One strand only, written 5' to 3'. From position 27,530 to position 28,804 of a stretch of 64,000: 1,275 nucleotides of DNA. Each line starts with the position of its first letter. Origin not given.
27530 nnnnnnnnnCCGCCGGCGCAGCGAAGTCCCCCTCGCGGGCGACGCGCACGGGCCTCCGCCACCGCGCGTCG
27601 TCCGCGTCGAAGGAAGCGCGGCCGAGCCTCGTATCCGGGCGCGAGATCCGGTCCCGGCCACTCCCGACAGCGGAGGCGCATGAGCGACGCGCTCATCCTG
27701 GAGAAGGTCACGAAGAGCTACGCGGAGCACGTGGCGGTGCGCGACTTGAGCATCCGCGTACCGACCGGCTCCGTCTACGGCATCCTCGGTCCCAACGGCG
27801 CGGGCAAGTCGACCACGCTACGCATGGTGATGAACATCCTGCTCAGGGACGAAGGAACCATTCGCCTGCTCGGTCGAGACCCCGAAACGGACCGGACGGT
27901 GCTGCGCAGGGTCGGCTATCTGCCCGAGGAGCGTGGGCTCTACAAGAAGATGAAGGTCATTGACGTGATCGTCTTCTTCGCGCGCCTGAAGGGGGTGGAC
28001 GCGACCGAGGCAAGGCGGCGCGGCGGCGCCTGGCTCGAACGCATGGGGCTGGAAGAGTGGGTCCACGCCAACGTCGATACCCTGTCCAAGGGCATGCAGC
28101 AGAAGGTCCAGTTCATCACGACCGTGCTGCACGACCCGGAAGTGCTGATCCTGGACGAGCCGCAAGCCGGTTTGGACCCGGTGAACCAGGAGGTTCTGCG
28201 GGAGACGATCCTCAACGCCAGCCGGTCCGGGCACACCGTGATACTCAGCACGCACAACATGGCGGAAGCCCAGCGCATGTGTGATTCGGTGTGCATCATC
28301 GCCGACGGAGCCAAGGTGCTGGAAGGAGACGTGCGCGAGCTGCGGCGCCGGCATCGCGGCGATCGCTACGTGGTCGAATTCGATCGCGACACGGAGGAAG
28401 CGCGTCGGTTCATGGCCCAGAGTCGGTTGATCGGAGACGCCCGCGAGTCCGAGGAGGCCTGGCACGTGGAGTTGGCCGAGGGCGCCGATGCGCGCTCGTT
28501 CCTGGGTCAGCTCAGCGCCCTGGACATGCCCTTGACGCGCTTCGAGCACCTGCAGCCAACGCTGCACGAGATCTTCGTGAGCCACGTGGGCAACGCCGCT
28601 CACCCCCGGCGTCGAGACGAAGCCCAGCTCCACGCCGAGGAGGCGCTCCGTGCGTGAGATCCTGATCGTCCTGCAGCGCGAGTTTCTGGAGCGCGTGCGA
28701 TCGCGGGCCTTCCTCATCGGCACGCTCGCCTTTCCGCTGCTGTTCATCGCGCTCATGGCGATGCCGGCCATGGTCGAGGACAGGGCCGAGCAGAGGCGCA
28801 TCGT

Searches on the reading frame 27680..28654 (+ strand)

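Call 68: search_protein_families(library=ncbifam, proteins=[window:27680-28654:+], max_evalue=0.001)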
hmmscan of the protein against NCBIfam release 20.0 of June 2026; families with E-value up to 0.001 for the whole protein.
window:27680-28654:+ (325 aa): 186 families (the best 25 are shown)
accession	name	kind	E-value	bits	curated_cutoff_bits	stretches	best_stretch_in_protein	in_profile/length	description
TIGR01188.1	drrA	subfamily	1.3e-56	192.2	312.45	1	12-304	1-302/302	daunorubicin resistance ABC transporter, ATP-binding protein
TIGR03522.1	GldA_ABC_ATP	equivalog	2.1e-56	191.6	402.6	1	5-278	3-275/301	gliding motility-associated ABC transporter ATP-binding subunit GldA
NF010060.0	PRK13537.1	equivalog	7.2e-52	176.2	521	1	5-243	16-255/314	nodulation factor ABC transporter ATP-binding protein NodI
NF010059.0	PRK13536.1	equivalog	4.6e-47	160.4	549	1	4-231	43-271/342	nodulation factor ABC transporter ATP-binding protein NodI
NF033858.1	ABC2_perm_RbbA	equivalog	3.8e-46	157.5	1050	1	7-226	269-489/909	ribosome-associated ATPase/putative transporter RbbA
TIGR01288.1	nodI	equivalog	8.3e-44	149.8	424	1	5-234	5-235/303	nodulation factor ABC transporter ATP-binding protein NodI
TIGR03740.1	galliderm_ABC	subfamily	6e-43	147.1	309.75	1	7-218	3-208/223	lantibiotic protection ABC transporter ATP-binding subunit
TIGR03864.1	PQQ_ABC_ATP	hypoth_equivalog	9.5e-41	139.8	302.25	1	5-234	2-232/236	ABC transporter, ATP-binding subunit, PQQ-dependent alcohol dehydrogenase system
TIGR04406.1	LPS_export_lptB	equivalog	1.6e-36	125.8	240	1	5-221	2-222/239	LPS export ABC transporter ATP-binding protein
TIGR04521.1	ECF_ATPase_2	equivalog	1.3e-33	116.3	330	1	13-223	14-234/279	energy-coupling factor transporter ATPase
TIGR01186.1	proV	subfamily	2.3e-32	112.5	326.6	1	16-242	5-237/363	betaine/proline/choline family ABC transporter ATP-binding protein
TIGR00968.1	3a0106s01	subfamily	2.9e-32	112.1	342.75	1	6-234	2-230/237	sulfate ABC transporter ATP-binding protein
TIGR01257.1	rim_protein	equivalog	7.7e-32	109.2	4012.85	1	17-214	943-1140/2272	rim ABC transporter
TIGR02673.1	FtsE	equivalog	9.5e-32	110.4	264.85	1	7-210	4-213/214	cell division ATP-binding protein FtsE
NF040840.2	tungstate_WtpC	equivalog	1.2e-30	107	440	1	7-226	4-223/347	tungstate ABC transporter ATP-binding protein WtpC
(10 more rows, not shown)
